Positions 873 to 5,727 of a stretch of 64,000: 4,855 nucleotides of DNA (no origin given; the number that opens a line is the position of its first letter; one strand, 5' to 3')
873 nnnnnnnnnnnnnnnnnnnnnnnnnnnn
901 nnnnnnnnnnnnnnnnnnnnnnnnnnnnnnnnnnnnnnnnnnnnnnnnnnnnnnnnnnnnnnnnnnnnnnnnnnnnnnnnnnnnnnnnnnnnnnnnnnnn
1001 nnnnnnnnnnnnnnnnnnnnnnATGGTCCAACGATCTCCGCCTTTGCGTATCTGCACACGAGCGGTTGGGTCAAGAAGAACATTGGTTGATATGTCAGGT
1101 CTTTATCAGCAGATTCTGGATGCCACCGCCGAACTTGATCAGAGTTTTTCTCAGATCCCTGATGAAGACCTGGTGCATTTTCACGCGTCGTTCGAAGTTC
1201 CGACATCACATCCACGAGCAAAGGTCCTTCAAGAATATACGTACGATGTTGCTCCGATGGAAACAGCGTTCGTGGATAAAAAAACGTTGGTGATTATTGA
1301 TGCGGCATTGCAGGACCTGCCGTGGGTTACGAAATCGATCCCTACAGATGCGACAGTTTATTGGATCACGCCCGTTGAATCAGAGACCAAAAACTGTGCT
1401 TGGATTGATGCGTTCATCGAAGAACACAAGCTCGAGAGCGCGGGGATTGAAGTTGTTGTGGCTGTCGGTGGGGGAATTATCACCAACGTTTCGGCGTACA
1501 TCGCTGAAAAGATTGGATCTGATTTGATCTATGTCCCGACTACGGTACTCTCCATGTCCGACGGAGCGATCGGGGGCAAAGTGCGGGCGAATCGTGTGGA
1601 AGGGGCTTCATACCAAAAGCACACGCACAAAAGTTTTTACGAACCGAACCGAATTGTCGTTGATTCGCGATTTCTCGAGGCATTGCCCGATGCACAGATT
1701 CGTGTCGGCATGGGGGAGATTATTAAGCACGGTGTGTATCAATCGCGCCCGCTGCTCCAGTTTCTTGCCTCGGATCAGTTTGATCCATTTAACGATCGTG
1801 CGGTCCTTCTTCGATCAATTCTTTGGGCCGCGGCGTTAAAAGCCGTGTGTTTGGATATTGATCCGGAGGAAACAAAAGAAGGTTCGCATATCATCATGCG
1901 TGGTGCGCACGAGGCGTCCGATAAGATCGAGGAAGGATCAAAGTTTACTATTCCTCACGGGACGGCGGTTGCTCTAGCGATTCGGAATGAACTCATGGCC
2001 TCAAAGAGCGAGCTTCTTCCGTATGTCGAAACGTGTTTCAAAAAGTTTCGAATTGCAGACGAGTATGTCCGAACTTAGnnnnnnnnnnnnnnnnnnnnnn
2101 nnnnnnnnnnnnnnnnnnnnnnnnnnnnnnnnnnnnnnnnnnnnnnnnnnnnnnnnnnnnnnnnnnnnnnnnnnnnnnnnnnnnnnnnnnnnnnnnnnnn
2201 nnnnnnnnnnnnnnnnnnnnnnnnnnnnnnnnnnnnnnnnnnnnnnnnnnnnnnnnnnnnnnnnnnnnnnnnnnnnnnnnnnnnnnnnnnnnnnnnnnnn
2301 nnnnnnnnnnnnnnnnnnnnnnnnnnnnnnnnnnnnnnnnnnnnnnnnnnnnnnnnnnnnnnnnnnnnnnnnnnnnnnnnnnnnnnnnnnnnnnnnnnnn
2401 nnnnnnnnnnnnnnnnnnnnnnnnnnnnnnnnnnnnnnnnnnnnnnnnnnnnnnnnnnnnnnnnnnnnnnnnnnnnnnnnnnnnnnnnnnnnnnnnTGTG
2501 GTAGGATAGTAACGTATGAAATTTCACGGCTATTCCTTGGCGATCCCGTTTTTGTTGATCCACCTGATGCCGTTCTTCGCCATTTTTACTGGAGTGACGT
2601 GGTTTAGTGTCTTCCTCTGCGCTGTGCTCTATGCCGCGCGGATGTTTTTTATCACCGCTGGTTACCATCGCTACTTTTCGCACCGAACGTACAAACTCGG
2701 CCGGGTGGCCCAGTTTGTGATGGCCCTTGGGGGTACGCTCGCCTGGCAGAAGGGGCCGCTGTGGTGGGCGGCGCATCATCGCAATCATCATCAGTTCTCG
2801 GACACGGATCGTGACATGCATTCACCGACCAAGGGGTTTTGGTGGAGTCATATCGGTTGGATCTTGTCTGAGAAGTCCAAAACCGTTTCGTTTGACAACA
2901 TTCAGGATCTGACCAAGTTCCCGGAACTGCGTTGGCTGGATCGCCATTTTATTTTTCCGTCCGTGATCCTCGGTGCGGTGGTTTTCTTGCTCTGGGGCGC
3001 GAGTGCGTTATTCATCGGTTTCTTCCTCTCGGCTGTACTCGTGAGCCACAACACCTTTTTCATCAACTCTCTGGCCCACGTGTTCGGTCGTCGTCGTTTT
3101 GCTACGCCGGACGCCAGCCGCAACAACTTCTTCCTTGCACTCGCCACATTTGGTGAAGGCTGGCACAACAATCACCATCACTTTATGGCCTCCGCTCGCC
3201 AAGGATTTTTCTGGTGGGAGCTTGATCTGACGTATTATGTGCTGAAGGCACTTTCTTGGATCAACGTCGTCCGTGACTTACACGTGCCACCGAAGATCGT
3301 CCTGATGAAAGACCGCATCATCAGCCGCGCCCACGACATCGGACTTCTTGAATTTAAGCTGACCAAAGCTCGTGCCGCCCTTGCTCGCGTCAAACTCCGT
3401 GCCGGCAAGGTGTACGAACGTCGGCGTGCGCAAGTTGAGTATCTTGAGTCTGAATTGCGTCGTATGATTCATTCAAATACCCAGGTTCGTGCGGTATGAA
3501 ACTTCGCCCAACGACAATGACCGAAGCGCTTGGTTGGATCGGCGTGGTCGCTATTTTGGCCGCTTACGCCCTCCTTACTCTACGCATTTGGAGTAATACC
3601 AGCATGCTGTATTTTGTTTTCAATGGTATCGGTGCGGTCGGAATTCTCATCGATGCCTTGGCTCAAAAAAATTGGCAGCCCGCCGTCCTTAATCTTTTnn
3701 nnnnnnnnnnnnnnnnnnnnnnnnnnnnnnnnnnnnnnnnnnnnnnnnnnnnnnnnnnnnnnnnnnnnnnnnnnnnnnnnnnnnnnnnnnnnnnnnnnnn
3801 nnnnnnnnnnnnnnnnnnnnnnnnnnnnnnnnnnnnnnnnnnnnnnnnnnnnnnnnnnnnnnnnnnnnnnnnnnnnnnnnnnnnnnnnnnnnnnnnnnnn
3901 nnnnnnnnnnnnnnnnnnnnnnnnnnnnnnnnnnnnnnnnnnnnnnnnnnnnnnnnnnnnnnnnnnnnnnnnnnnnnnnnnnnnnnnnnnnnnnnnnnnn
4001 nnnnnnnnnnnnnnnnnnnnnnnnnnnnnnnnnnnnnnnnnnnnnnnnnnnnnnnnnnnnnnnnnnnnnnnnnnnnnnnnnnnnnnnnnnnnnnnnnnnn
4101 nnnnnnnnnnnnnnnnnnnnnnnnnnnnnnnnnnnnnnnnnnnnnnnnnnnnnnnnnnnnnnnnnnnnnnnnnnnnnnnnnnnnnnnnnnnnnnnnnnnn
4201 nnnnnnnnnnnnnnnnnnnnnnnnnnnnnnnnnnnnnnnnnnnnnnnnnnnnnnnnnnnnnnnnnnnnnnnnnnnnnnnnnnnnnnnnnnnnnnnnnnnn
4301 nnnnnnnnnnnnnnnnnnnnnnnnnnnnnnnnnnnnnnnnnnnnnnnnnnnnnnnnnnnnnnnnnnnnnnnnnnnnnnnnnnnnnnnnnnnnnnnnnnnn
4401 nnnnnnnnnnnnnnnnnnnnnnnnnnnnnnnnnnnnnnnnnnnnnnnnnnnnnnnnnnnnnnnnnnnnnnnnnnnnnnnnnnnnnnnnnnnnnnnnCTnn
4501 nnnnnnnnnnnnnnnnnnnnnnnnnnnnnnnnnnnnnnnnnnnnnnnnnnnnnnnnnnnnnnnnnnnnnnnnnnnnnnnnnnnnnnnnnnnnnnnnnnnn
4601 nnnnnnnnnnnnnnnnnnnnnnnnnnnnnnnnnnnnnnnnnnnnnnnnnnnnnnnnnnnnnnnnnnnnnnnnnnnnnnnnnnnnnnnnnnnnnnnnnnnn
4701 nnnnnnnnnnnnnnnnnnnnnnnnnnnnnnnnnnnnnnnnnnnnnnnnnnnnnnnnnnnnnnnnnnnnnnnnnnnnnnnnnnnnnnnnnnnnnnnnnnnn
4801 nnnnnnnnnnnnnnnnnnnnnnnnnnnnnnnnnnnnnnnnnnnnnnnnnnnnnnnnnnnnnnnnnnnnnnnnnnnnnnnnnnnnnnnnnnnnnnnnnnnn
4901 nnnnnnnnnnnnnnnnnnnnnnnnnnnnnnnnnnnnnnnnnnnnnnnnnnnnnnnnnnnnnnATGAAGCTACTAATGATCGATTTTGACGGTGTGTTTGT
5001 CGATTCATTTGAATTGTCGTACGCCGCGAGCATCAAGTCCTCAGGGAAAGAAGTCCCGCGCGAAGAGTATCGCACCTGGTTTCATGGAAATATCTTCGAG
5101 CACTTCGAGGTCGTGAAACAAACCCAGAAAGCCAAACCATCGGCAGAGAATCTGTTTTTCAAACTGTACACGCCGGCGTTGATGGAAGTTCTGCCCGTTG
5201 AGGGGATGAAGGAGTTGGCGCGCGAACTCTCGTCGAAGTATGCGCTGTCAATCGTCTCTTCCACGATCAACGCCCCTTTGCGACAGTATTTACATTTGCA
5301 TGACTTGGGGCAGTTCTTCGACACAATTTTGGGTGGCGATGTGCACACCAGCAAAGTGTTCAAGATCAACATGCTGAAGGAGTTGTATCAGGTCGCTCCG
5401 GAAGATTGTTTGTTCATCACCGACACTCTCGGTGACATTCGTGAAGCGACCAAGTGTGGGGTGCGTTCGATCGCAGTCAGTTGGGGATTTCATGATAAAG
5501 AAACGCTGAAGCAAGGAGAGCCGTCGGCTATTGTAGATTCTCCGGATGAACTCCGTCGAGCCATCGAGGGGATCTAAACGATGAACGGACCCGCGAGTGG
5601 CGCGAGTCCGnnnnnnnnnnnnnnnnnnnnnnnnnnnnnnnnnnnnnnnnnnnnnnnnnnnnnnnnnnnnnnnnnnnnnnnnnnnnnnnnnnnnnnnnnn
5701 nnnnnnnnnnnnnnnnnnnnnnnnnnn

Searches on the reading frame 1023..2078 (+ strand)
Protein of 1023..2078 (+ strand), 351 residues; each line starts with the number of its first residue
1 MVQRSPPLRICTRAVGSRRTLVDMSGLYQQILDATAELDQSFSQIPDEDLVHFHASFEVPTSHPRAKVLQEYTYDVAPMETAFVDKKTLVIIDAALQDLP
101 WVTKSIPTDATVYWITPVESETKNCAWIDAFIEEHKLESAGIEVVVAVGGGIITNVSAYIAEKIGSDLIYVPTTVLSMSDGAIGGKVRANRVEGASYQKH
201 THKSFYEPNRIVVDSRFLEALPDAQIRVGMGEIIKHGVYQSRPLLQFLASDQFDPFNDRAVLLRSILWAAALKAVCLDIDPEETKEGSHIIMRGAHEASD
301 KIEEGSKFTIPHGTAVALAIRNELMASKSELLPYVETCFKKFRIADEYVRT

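Call 66: search_protein_families(library=pfam, proteins=[window:1023-2078:+], max_evalue=0.001)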
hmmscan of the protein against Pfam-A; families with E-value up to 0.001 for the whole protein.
window:1023-2078:+ (351 aa): 3 families
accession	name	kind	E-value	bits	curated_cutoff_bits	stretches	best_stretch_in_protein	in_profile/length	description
PF01761.26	DHQ_synthase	-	2.1e-14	53.6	24.2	1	141-227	30-114/115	3-dehydroquinate synthase N-terminal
PF24621.2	DHQS_C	-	1.4e-07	32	27.6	1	229-328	1-100/144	3-dehydroquinate synthase C-terminal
PF13685.12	Fe-ADH_2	-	5.1e-06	27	28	1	129-175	62-108/149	Iron-containing alcohol dehydrogenase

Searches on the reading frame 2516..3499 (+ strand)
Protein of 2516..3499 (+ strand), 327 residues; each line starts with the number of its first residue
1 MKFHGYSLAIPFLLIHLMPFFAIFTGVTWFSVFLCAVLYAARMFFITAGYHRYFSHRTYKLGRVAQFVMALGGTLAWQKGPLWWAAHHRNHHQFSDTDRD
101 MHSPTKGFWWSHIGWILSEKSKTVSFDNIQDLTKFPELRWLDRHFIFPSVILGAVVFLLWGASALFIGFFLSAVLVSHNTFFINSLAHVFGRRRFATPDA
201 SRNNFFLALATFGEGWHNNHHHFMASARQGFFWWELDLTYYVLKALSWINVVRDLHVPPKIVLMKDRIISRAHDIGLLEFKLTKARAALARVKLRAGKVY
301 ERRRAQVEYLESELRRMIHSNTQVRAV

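Call 66: search_protein_families(library=pfam, proteins=[window:2516-3499:+], max_evalue=0.001)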
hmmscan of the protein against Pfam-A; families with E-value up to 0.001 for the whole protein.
window:2516-3499:+ (327 aa): 1 family
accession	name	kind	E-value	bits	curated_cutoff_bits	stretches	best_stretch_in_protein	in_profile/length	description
PF00487.30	FA_desaturase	-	6.6e-18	65.8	29.7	1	28-245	2-240/253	Fatty acid desaturase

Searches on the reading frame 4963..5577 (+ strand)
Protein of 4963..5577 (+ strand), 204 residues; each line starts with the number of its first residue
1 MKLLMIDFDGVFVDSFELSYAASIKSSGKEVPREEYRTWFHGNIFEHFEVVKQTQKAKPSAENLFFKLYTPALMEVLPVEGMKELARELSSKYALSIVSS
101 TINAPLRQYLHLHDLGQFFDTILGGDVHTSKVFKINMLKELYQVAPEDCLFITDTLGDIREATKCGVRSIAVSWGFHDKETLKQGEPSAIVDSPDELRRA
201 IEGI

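Call 66: search_protein_families(library=pfam, proteins=[window:4963-5577:+], max_evalue=0.001)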
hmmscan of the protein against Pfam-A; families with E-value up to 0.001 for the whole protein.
window:4963-5577:+ (204 aa): 3 families
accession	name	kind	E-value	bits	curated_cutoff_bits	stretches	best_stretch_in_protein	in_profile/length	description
PF13419.12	HAD_2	-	8.3e-18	65.6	23.8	1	6-172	3-178/178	Haloacid dehalogenase-like hydrolase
PF13242.12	Hydrolase_like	-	5e-07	30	22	1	139-193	14-71/75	HAD-hyrolase-like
PF00702.32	Hydrolase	-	5.6e-06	27.3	26.4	1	1-165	1-190/191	haloacid dehalogenase-like hydrolase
